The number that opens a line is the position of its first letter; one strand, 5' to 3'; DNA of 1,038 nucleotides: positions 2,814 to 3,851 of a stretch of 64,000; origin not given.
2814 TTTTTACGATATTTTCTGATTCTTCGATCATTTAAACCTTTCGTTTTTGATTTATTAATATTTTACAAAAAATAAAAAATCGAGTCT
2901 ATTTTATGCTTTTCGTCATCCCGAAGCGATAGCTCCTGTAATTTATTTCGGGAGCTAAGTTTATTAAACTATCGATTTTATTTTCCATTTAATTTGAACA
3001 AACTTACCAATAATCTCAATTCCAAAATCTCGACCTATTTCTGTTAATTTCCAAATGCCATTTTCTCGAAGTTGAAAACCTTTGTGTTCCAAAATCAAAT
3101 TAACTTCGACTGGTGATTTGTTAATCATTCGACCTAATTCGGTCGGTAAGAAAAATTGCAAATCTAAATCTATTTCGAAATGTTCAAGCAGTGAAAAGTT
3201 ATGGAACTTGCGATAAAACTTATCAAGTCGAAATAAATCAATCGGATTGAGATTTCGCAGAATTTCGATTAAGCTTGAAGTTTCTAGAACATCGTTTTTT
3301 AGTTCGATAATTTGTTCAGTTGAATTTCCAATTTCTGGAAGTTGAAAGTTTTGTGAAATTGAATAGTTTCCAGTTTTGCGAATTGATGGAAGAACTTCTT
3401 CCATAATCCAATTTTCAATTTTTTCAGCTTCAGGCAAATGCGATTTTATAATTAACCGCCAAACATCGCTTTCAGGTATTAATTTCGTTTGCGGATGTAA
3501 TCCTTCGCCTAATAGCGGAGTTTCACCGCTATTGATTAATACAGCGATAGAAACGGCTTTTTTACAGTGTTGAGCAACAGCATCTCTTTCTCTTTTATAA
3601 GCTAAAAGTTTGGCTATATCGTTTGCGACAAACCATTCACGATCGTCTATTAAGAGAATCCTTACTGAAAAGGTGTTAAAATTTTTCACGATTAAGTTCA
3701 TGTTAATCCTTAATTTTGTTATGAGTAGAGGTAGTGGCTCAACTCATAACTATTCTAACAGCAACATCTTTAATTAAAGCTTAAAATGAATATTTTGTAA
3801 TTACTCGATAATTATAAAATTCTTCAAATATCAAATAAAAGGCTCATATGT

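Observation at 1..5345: Tandem array of heteroimmune-looking 'HTH + antirepressor' cassettes with N-terminal domain swapping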

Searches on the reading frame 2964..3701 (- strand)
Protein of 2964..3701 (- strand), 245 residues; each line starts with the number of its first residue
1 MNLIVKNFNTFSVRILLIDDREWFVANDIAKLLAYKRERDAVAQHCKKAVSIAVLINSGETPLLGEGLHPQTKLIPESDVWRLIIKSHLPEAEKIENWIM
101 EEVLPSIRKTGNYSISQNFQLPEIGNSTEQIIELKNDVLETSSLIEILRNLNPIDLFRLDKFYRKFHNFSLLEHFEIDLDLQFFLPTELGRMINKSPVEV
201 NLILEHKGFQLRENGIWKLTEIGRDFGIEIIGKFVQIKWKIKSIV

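Call 6: search_protein_families(library=pfam, proteins=[window:2964-3701:-], max_evalue=0.01)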
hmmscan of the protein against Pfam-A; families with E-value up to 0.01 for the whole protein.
window:2964-3701:- (245 aa): 1 family
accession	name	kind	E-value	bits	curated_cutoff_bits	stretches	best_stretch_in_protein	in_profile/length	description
PF02498.22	Bro-N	-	1.3e-19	71.1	25.6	1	13-105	2-96/96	BRO family, N-terminal domain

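Call 8: find_homologous_proteins(query=window:2964-3701:-)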
Query window:2964-3701:- (245 aa): 848 proteins with E <= 0.001 among 1338 candidates; the best 120 are listed.
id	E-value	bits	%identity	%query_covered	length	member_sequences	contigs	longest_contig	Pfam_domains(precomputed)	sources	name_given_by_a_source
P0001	9.7e-157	538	100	100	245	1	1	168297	PF02498.23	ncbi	-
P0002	5.4e-109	381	74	100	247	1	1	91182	PF02498.23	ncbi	-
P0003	2.6e-89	317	61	100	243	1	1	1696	PF02498.23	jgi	-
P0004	6.2e-88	312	64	100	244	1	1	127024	PF02498.23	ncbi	-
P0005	1.3e-85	305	60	100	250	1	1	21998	PF02498.23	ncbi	-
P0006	1.4e-84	301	68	91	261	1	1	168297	PF02498.23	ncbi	-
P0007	2.0e-84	301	63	95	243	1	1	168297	PF02498.23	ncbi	-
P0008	1.1e-79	285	63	91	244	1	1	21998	PF02498.23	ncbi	-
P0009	2.6e-77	278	57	98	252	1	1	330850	PF02498.23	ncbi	-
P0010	1.8e-76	275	58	100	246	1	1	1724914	PF02498.23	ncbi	-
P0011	3.8e-76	274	57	97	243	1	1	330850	PF02498.23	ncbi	-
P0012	7.9e-75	270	89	60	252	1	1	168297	PF09669.16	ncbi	-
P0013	8.4e-75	269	56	100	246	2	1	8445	PF02498.23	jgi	jgi:prophage antirepressor-like protein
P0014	4.1e-74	267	56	95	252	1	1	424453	PF02498.23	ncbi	-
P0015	2.0e-73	265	52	100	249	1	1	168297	PF02498.23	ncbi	-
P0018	3.5e-71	258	55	98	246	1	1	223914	PF02498.23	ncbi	-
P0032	2.2e-63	232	50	100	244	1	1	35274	PF02498.23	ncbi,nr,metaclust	ncbi:prophage antirepressor [Thiovulum sp. ES]|nr:prophage antirepressor [Thiovulum sp. ES]|metaclus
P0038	6.5e-62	227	50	99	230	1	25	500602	PF02498.23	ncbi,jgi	jgi:prophage antirepressor-like protein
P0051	2.4e-60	222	80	53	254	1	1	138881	PF04383.20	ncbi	-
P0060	2.7e-58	215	46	100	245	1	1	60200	PF02498.23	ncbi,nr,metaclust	ncbi:prophage antirepressor [Thiovulum sp. ES]|nr:prophage antirepressor [Thiovulum sp. ES]|metaclus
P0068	5.5e-57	211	76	53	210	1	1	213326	PF09669.16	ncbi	-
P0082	6.1e-55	204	50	92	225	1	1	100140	PF02498.23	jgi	jgi:prophage antirepressor-like protein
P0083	8.4e-55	204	46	97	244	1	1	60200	PF02498.23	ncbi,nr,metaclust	ncbi:prophage antirepressor [Thiovulum sp. ES]|nr:prophage antirepressor [Thiovulum sp. ES]|metaclus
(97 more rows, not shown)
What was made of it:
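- Expansion: 8 paralogues on this contig and about 43 on eight NCBI contigs (call 8). About 43 copies are dispersed over eight contigs (call 8).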

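Call 11: find_encoding_contigs(protein=P0006, flank=10000, max_places=6)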
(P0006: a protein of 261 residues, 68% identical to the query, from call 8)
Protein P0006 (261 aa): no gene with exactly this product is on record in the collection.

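Call 12: find_encoding_contigs(protein=P0001, flank=10000, max_places=6)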
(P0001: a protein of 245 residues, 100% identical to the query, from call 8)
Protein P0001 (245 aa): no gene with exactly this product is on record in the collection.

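Call 14: list_cluster_members(proteins=[P0001, P0006, P0015, P0018, P0014, P0009, P0051, P0004, P0005, P0068])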
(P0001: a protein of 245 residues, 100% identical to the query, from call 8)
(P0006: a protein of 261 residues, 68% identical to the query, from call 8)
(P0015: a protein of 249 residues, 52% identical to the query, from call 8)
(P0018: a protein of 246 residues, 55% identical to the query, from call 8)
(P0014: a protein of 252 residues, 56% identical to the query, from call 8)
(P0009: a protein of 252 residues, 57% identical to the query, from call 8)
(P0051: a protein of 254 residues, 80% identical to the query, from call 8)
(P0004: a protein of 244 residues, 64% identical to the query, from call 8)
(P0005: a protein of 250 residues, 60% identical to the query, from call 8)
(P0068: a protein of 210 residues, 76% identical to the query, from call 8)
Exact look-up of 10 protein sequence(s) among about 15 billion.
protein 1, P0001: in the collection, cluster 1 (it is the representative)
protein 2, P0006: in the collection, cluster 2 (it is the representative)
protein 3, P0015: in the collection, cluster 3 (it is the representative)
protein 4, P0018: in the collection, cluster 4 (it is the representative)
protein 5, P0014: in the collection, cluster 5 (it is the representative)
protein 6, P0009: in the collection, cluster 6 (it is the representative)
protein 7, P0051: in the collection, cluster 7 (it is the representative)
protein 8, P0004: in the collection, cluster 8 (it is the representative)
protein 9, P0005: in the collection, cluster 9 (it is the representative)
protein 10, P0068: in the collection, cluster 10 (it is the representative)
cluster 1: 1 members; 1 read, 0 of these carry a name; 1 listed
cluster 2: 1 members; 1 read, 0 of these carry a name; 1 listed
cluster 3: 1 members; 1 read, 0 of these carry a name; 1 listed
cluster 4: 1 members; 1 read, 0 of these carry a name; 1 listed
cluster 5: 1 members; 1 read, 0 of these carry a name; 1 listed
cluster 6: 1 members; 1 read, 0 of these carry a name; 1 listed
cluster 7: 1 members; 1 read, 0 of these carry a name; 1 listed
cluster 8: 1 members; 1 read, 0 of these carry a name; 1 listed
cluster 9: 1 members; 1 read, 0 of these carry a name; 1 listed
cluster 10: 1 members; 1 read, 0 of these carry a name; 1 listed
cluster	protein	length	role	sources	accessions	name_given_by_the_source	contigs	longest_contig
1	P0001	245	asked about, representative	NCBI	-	-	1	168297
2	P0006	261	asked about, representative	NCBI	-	-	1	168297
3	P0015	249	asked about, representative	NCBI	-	-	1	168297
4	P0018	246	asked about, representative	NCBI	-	-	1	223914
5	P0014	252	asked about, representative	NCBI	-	-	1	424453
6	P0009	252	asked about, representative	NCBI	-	-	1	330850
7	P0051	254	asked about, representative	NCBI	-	-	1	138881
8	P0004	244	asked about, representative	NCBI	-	-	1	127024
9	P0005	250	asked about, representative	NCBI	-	-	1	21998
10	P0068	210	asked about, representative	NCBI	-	-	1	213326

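Call 17: find_encoding_contigs(protein=P0038, flank=10000, max_places=4)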
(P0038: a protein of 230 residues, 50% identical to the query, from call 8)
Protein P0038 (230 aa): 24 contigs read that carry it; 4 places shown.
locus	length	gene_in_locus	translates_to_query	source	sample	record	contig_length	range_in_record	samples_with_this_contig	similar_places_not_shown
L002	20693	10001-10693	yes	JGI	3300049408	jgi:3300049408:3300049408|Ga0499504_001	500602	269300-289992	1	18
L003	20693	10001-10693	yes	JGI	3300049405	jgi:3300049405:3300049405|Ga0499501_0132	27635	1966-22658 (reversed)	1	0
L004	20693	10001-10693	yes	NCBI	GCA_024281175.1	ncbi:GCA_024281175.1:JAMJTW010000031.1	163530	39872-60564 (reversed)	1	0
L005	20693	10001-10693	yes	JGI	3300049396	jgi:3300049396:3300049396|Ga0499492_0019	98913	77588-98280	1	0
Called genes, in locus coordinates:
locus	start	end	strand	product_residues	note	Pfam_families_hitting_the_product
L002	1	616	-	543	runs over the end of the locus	PF00496:SBP_bac_5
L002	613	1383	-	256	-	PF23023:Anti-Pycsar_Apyc1, PF02112:PDEase_II, PF12706:Lactamase_B_2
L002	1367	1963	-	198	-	PF00753:Lactamase_B, PF12706:Lactamase_B_2 (weak)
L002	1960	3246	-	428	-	PF00815:Histidinol_dh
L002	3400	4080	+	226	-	PF00119:ATP-synt_A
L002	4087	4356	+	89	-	-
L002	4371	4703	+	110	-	PF01809:YidD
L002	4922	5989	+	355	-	PF00465:Fe-ADH, PF25137:ADH_Fe_C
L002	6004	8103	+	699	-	PF02629:CoA_binding, PF13380:CoA_binding_2, PF13607:Succ_CoA_lig, PF19045:Ligase_CoA_2, PF13549:ATP-grasp_5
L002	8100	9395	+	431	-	PF00656:Peptidase_C14, PF07603:Lcl_C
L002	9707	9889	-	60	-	-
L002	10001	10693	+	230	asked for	PF02498:Bro-N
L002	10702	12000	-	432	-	PF00919:UPF0004, PF04055:Radical_SAM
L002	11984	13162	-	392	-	PF07992:Pyr_redox_2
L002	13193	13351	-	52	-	-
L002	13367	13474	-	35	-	-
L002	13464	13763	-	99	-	-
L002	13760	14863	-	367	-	PF07953:Toxin_R_bind_N (weak), PF02973:Sialidase (weak), PF13385:Laminin_G_3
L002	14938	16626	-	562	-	PF00449:Urease_alpha, PF07969:Amidohydro_3 (faint), PF01979:Amidohydro_1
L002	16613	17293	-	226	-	PF00547:Urease_gamma, PF00699:Urease_beta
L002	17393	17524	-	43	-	-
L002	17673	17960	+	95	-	PF18765:Polbeta, PF01909:NTP_transf_2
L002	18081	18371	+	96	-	PF18765:Polbeta, PF01909:NTP_transf_2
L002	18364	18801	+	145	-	PF01934:HepT-like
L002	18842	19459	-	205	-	-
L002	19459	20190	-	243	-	PF01774:UreD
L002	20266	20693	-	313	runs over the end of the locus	PF00890:FAD_binding_2 (weak), PF03486:HI0933_like (faint), PF07992:Pyr_redox_2, PF13738:Pyr_redox_3, PF00070:Pyr_redox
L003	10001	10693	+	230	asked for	PF02498:Bro-N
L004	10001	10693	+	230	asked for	PF02498:Bro-N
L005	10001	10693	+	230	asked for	PF02498:Bro-N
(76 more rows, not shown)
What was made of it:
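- Solitary copies are stably conserved among housekeeping genes in 24 contigs of one relative (call 17).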

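Call 19: search_protein_families(library=phrogs, proteins=[window:2964-3701:-], max_evalue=0.01)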
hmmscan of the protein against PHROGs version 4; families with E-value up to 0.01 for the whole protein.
window:2964-3701:- (245 aa): 11 families
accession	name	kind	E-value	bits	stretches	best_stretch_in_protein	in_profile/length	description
phrog_130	-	transcription regulation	1.2e-33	117.9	1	1-221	158-367/480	anti-repressor Ant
phrog_2899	-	transcription regulation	8.1e-28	98.7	1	7-139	11-136/263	anti-repressor Ant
phrog_463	-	transcription regulation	2.1e-26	94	1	2-141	4-143/250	anti-repressor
phrog_2593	-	transcription regulation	3.3e-23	83.8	1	3-153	22-185/255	anti-repressor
phrog_2011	-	transcription regulation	1.1e-22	82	1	1-147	2-149/275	anti-repressor Ant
phrog_5060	-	transcription regulation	5.8e-22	79.8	1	5-146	9-151/224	anti-repressor Ant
phrog_7940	-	unknown function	3.5e-18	67.1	1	2-118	3-112/252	-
phrog_245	-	transcription regulation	1.2e-17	65.4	1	3-136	41-155/319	anti-repressor Ant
phrog_25722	-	unknown function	2.8e-17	63.9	1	2-116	3-111/150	-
phrog_2977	-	transcription regulation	2.9e-12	47.6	1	6-90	67-148/150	anti-repressor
phrog_9976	-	transcription regulation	7.2e-12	46.5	1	6-117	4-110/188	anti-repressor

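Call 20: search_protein_families(library=padloc, proteins=[window:2964-3701:-], max_evalue=0.01)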
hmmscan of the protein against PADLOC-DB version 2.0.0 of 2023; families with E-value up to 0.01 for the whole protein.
window:2964-3701:- (245 aa): 0 families

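Call 23: find_encoding_contigs(protein=P0018, flank=10000, max_places=3)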
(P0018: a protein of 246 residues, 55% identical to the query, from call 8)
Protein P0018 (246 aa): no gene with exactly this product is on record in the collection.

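Call 32: search_solved_structures(query=A2, max_evalue=1, show_alignments=2)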
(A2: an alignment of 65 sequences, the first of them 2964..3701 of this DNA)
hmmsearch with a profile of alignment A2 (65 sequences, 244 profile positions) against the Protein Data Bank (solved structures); distinct sequences matched with E-value up to 1: 0.

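Call 38: find_encoding_contigs(protein=P0060, flank=10000, max_places=3)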
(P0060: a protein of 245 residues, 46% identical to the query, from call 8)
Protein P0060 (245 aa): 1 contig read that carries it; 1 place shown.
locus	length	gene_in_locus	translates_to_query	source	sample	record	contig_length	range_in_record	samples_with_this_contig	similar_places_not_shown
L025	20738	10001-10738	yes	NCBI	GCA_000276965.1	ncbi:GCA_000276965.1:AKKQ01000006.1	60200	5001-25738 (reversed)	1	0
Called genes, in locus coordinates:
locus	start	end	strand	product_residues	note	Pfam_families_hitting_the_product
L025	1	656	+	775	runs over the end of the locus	PF00270:DEAD, PF04851:ResIII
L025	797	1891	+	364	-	-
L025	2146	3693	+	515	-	PF01464:SLT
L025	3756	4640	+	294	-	PF00701:DHDPS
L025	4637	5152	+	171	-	PF13646:HEAT_2 (faint), PF10098:DUF2336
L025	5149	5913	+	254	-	PF00106:adh_short, PF13561:adh_short_C2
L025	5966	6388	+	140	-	-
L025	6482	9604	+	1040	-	PF22240:ISP_coupler, PF02384:N6_Mtase, PF07669:Eco57I, PF18135:Type_ISP_C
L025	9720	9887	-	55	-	-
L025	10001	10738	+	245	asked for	PF02498:Bro-N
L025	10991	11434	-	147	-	PF00034:Cytochrom_C, PF13442:Cytochrome_CBB3 (weak)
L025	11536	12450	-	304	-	-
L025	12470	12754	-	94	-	-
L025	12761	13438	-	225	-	PF00119:ATP-synt_A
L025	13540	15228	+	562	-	PF14537:Cytochrom_c3_2 (faint), PF14522:Cytochrome_C7 (faint), PF22113:Mtrc-MtrF_II-IV_dom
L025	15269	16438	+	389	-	PF14790:THDPS_N, PF14789:THDPS_M, PF14602:Hexapep_2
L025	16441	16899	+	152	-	-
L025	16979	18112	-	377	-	PF13477:Glyco_trans_4_2, PF13439:Glyco_transf_4, PF13579:Glyco_trans_4_4 (weak), PF00534:Glycos_transf_1, PF13692:Glyco_trans_1_4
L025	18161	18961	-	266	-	PF00950:ABC-3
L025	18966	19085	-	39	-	-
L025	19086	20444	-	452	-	PF02470:MlaD, PF27164:Aq_493_lipo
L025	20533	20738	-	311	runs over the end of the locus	PF00425:Chorismate_bind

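Call 39: predict_structure(alignment_id=A2)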
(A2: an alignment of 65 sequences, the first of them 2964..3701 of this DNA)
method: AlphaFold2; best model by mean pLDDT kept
length: 245 residues; sequences in the alignment: 65
mean_pLDDT: 87.4   pTM: 0.45
mean pLDDT of the five models: 87.4, 86.3, 84.5, 83.5, 82.7
residues with pLDDT >= 90: 160; 70-90: 62; 50-70: 9; < 50: 14
segments of 3 or more residues with pLDDT < 50: 59-63, 117-125
pLDDT, mean of each block of 10 residues (from residue 1): 87 90 94 93 95 71 61 94 92 89 87 61 58 86 91 95 93 92 95 96 97 93 94 91 90
secondary structure, 60 per line:
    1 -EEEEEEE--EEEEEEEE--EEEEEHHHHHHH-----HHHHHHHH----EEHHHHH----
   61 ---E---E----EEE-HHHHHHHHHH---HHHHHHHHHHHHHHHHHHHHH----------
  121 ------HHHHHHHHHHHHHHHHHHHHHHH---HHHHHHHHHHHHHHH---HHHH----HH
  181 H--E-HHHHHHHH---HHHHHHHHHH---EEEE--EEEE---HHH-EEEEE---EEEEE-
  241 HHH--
elements in order: E2-8 E11-18 E21-25 H26-32 H38-45 H52-56 E73-75 H77-86 H90-110 H127-149 H153-167 H171-174 H186-193 H197-206 E210-213 E216-219 E227-231 E235-239
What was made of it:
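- There is no catalytic or killing domain (calls 6, 19, 39).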

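Call 42: find_encoding_contigs(protein=P0083, flank=8000, max_places=2)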
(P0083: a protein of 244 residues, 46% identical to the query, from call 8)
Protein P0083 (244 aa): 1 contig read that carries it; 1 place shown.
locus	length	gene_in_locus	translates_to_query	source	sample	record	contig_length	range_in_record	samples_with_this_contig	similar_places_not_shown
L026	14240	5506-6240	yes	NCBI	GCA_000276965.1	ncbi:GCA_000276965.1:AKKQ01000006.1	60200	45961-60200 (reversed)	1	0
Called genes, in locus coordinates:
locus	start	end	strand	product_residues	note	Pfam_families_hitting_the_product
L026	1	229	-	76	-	PF01479:S4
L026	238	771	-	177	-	PF00027:cNMP_binding (faint)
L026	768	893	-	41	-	-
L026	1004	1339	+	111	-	PF00507:Oxidored_q4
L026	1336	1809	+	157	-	PF01058:Oxidored_q6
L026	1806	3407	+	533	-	PF00329:Complex1_30kDa, PF00346:Complex1_49kDa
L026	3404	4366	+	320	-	PF00146:NADHdh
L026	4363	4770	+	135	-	PF17179:Fer4_22 (faint), PF13183:Fer4_8 (faint), PF14697:Fer4_21 (weak), PF00037:Fer4 (weak), PF13237:Fer4_10, PF12838:Fer4_7, PF13187:Fer4_9, PF00037:Fer4 (weak), +3 more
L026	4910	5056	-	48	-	-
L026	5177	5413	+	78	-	PF01381:HTH_3 (weak)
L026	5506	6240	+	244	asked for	PF02498:Bro-N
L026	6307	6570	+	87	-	PF01381:HTH_3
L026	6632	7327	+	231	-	PF02498:Bro-N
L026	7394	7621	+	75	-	PF01402:RHH_1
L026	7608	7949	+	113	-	PF02452:PemK_toxin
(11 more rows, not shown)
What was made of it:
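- A toxin-antitoxin pair is interleaved in the Thiovulum ES array (call 42). The comparable ES array is bounded on both sides by housekeeping genes (call 42).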

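Call 43: find_encoding_contigs(protein=P0032, flank=8000, max_places=2)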
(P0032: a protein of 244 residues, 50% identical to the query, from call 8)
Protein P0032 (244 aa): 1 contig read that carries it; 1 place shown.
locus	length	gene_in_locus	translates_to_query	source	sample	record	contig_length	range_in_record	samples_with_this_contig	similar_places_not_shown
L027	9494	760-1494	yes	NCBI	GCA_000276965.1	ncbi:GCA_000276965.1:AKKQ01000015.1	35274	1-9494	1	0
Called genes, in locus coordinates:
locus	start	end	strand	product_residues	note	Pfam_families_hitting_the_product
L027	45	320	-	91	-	-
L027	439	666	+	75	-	PF01381:HTH_3 (weak), PF15943:YdaS_toxin (weak)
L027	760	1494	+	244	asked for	PF02498:Bro-N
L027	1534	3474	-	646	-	PF16177:ACAS_N, PF00501:AMP-binding, PF13193:AMP-binding_C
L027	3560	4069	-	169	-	-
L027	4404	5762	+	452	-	PF00015:MCPsignal, PF13682:CZB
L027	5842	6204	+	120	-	PF00072:Response_reg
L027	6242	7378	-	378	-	PF13439:Glyco_transf_4, PF13579:Glyco_trans_4_4, PF00534:Glycos_transf_1, PF13692:Glyco_trans_1_4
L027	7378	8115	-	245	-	PF00849:PseudoU_synth_2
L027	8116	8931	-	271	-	PF03537:Glyco_hydro_114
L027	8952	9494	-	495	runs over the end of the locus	PF02541:Ppx-GppA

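Call 45: fold_search(model_id=the predicted structure, library=pdb)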
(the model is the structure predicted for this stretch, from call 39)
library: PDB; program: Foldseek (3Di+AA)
matches with E <= 10: 227; with E <= 0.001: 0
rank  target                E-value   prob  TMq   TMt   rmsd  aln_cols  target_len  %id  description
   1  8u0g_B                1.8e-02  0.84  0.24  0.26  16.3       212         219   15  Full-length dimer of DNA-Damage Response Protein C from Deinococcus radiodurans - Crystal form xMJ7124 (released 2023-09-06)
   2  3eq5_A                6.5e-02  0.95  0.22  0.42   6.2        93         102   14  Crystal structure of fragment 137 to 238 of the human Ski-like protein (released 2009-01-27)
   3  1bm8                  8.1e-02  0.69  0.18  0.38  10.4       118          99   10  DNA-BINDING DOMAIN OF MBP1 (released 1999-03-02)
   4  7qvb_B                1.1e-01  0.54  0.25  0.27  17.5       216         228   15  Crystal structure of the DNA-binding protein DdrC from Deinococcus radiodurans (released 2022-06-22)
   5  4ye7_B                1.2e-01  0.99  0.28  0.61   7.2       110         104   11  N-terminal domain of Orf22, a Cydia pomonella granulovirus envelope protein (released 2016-03-09)
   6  7qvb_A                1.4e-01  0.47  0.23  0.26  15.2       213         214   16  Crystal structure of the DNA-binding protein DdrC from Deinococcus radiodurans (released 2022-06-22)
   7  3eq5_F                1.6e-01  0.75  0.20  0.39   6.5        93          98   15  Crystal structure of fragment 137 to 238 of the human Ski-like protein (released 2009-01-27)
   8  3eq5_J                1.7e-01  0.75  0.21  0.44   6.5       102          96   14  Crystal structure of fragment 137 to 238 of the human Ski-like protein (released 2009-01-27)
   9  1sbx                  1.8e-01  0.87  0.21  0.43   6.2        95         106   10  Crystal structure of the Dachshund-homology domain of human SKI (released 2004-05-25)
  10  1l8r_B                1.9e-01  0.90  0.23  0.49   6.3        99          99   14  Structure of the Retinal Determination Protein Dachshund Reveals a DNA-Binding Motif (released 2002-06-26)
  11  7udi_A                1.9e-01  0.38  0.24  0.28  15.0       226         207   12  Full-length dimer of DNA-Damage Response Protein C from Deinococcus radiodurans (released 2023-02-22)
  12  3f3x                  1.9e-01  0.25  0.14  0.21  11.5       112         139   18  Crystal structure of the transcriptional regulator BldR from Sulfolobus Solfataricus (released 2009-05-05)
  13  6dt4_A                2.0e-01  0.16  0.12  0.14  21.0       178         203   12  1.8 Angstrom Resolution Crystal Structure of cAMP-Regulatory Protein from Yersinia pestis in Complex with cAMP (released 2018-06-27)
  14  2fm8_B                2.1e-01  0.21  0.15  0.24   9.7       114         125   10  Crystal Structure of the Salmonella Secretion Chaperone InvB in Complex with SipA (released 2006-03-21)
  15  1mb1                  3.0e-01  0.44  0.18  0.38  11.0       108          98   14  MBP1 FROM SACCHAROMYCES CEREVISIAE (released 1998-07-29)
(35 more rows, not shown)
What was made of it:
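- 2964..3701 (-): Ant3: Bro-N plus CTD (= P0001). The AF2 model shows Bro-N, a disordered linker, two long helices and a winged-helix-like end. Calls 6, 8, 39, 45.
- Both ends of the protein look DNA-binding (calls 39, 45).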
